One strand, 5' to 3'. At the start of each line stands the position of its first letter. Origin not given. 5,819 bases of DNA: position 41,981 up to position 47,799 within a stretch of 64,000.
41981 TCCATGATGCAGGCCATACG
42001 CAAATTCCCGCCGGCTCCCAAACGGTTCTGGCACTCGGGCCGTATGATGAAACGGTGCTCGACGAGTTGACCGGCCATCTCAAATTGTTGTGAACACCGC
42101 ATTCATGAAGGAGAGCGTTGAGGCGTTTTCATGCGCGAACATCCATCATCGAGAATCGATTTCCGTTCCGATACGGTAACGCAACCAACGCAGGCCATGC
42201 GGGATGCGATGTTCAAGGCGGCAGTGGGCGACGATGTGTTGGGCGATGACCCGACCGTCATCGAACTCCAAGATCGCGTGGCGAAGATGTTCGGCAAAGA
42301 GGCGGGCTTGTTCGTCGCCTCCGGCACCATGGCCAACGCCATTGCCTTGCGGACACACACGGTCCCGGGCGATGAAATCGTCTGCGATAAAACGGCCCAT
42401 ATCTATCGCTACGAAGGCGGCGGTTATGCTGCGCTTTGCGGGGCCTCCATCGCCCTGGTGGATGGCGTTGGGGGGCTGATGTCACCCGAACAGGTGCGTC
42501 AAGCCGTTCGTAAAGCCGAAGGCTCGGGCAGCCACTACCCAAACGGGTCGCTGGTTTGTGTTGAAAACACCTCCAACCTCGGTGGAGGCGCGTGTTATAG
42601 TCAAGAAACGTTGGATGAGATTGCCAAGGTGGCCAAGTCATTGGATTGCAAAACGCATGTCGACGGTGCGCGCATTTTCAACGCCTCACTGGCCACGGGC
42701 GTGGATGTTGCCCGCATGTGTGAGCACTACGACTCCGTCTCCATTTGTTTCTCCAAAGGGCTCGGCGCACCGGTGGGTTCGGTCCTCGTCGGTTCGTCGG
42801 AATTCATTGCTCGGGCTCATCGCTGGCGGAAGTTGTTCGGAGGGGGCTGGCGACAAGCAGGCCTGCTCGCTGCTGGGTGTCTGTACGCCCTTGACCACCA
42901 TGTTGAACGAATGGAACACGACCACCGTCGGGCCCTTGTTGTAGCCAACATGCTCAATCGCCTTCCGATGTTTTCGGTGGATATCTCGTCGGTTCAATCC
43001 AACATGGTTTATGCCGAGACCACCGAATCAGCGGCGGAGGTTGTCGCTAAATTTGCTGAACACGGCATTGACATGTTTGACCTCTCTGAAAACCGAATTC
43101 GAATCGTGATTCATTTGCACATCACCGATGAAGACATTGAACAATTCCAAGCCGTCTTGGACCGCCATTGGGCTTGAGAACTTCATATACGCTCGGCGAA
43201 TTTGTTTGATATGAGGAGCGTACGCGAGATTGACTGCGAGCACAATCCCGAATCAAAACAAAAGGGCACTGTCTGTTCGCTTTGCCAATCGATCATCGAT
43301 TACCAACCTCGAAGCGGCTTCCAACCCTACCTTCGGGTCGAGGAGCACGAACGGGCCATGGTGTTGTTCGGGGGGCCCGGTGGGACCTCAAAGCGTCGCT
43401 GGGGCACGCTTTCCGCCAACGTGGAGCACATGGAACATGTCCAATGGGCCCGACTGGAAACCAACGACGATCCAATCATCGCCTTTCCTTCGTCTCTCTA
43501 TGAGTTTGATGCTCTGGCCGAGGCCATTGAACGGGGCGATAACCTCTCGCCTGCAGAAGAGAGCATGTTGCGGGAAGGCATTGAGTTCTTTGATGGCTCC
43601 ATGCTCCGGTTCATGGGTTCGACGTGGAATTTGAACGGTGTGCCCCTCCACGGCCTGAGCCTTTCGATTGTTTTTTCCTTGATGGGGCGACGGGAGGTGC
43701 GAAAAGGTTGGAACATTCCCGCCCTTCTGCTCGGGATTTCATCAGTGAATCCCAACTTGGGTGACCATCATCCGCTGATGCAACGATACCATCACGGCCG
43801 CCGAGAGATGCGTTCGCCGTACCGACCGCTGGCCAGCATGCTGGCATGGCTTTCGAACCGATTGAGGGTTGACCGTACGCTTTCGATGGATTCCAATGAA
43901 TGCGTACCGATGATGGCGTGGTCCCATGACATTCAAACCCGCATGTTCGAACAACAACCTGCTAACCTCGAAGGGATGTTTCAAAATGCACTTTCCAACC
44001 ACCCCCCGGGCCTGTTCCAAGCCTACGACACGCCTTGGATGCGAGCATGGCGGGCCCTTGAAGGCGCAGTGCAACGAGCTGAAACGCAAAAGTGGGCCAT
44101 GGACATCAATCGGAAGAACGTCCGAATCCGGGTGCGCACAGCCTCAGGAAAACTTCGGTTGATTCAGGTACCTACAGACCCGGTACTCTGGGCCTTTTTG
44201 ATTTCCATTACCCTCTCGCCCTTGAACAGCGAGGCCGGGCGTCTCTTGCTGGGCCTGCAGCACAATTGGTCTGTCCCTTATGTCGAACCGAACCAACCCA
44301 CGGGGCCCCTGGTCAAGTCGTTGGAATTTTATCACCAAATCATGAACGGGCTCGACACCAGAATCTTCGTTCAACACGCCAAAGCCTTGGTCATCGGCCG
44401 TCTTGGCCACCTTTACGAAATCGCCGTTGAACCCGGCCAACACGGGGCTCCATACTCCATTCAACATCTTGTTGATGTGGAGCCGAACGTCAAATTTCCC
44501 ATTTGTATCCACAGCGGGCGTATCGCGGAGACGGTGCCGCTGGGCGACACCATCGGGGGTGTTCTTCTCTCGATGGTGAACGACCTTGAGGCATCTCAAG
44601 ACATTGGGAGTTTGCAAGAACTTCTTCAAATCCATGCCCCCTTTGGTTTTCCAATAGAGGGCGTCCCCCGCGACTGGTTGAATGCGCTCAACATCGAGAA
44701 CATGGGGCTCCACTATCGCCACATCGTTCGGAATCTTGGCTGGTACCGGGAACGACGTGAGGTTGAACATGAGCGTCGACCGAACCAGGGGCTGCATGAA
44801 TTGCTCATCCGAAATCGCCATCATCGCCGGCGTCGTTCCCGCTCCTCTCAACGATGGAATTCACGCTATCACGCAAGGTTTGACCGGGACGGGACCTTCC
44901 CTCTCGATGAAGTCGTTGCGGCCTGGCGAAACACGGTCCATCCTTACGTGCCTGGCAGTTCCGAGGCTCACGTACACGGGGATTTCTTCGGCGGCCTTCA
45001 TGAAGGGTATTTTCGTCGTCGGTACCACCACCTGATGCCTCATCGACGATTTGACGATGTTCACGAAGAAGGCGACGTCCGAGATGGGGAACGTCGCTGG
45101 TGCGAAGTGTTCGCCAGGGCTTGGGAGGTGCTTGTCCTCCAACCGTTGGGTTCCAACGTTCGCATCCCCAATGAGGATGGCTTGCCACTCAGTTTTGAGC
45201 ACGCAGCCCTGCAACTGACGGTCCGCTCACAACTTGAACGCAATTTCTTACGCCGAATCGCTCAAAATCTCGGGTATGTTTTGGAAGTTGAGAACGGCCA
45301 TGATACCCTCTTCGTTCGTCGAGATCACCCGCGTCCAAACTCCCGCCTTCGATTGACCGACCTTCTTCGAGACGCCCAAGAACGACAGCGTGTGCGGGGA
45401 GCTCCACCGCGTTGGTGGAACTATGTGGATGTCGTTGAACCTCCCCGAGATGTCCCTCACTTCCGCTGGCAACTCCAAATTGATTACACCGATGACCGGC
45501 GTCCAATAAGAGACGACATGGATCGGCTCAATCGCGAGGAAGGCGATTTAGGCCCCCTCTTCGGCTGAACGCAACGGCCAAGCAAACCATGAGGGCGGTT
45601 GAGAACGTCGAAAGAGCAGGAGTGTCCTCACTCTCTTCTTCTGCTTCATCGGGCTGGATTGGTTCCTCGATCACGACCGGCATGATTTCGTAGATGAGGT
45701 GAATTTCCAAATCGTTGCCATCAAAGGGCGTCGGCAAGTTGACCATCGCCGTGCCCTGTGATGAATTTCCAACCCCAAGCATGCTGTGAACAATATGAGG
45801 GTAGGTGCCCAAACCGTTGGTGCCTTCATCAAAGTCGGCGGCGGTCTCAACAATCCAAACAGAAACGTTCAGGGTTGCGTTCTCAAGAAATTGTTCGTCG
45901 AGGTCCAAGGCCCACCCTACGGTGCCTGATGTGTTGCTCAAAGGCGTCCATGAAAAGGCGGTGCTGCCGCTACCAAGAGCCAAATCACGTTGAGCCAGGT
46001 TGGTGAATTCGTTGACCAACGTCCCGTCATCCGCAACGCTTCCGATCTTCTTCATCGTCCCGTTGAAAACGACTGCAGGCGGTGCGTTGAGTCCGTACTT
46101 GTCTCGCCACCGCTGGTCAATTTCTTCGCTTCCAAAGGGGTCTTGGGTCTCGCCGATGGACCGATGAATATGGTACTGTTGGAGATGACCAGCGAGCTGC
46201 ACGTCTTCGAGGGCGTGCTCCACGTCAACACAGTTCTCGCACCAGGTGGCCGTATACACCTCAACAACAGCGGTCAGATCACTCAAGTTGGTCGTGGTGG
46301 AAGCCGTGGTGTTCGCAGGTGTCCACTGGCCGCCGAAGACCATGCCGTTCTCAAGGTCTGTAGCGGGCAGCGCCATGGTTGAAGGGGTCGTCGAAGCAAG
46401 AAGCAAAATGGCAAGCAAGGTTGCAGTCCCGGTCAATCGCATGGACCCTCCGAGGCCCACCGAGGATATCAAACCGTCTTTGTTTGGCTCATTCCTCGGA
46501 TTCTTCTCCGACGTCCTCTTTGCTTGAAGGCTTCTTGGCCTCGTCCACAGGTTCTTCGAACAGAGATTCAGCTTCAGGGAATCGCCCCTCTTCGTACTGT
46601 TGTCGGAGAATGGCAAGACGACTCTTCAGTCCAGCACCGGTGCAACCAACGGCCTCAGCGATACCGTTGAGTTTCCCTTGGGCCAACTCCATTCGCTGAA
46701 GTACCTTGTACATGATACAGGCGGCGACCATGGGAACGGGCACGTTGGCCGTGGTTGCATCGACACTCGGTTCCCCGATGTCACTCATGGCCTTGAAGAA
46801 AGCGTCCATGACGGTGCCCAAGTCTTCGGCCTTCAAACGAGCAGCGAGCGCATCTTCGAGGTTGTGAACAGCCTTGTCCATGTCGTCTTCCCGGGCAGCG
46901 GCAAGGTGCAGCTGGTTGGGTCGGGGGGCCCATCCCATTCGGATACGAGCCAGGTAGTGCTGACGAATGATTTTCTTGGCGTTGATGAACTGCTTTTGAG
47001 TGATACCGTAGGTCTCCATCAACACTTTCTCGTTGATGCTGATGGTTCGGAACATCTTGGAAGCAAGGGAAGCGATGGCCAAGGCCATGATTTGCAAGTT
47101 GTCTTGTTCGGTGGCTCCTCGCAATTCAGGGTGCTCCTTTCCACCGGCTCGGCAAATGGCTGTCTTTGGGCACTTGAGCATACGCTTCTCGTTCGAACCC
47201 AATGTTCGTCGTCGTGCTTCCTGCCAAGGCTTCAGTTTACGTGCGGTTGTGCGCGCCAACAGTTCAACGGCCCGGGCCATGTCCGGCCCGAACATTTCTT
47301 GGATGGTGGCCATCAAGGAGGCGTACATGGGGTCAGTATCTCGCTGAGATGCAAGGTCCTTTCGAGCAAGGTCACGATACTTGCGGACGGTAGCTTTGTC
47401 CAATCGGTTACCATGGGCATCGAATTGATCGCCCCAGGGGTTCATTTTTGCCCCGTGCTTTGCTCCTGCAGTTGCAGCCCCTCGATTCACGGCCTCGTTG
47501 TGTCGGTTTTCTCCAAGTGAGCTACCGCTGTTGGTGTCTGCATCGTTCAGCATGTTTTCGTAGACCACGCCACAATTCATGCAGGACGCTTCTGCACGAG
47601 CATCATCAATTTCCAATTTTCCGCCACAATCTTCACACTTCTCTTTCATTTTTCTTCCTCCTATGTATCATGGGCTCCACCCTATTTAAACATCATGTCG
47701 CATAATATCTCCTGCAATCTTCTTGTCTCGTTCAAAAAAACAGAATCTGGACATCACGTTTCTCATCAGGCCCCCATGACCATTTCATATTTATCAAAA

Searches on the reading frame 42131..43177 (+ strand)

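Call 13: search_protein_families(library=pfam, proteins=[window:42131-43177:+], max_evalue=0.001)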
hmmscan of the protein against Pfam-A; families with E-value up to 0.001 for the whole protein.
window:42131-43177:+ (348 aa): 3 families
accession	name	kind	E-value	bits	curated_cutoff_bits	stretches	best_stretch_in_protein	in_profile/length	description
PF01212.27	Beta_elim_lyase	-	2.3e-103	345.9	27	1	10-296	1-286/288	Beta-eliminating lyase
PF01053.26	Cys_Met_Meta_PP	-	4.7e-05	22.6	27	1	40-194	51-192/381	Cys/Met metabolism PLP-dependent enzyme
PF00202.27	Aminotran_3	-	7e-05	22.1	30.5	0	291-342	344-398/403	Aminotransferase class-III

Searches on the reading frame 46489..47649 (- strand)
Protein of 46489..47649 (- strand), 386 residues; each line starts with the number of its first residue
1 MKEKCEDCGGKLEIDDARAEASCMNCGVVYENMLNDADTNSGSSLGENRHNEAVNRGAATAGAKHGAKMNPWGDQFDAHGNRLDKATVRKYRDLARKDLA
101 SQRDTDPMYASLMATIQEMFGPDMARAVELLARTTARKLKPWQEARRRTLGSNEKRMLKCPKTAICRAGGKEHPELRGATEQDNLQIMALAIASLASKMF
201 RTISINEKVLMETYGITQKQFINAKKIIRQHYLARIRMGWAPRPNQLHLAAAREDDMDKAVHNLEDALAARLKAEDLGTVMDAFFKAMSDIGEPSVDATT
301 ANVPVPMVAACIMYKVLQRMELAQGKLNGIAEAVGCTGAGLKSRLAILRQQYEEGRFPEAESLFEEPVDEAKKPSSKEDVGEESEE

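Call 13: search_protein_families(library=pfam, proteins=[window:46489-47649:-], max_evalue=0.001)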
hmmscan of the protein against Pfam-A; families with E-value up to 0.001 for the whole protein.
window:46489-47649:- (386 aa): 1 family
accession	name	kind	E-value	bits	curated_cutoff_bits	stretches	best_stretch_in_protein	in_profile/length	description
PF08271.17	Zn_Ribbon_TF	-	1.4e-05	24.9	29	1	4-37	2-36/43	TFIIB zinc-binding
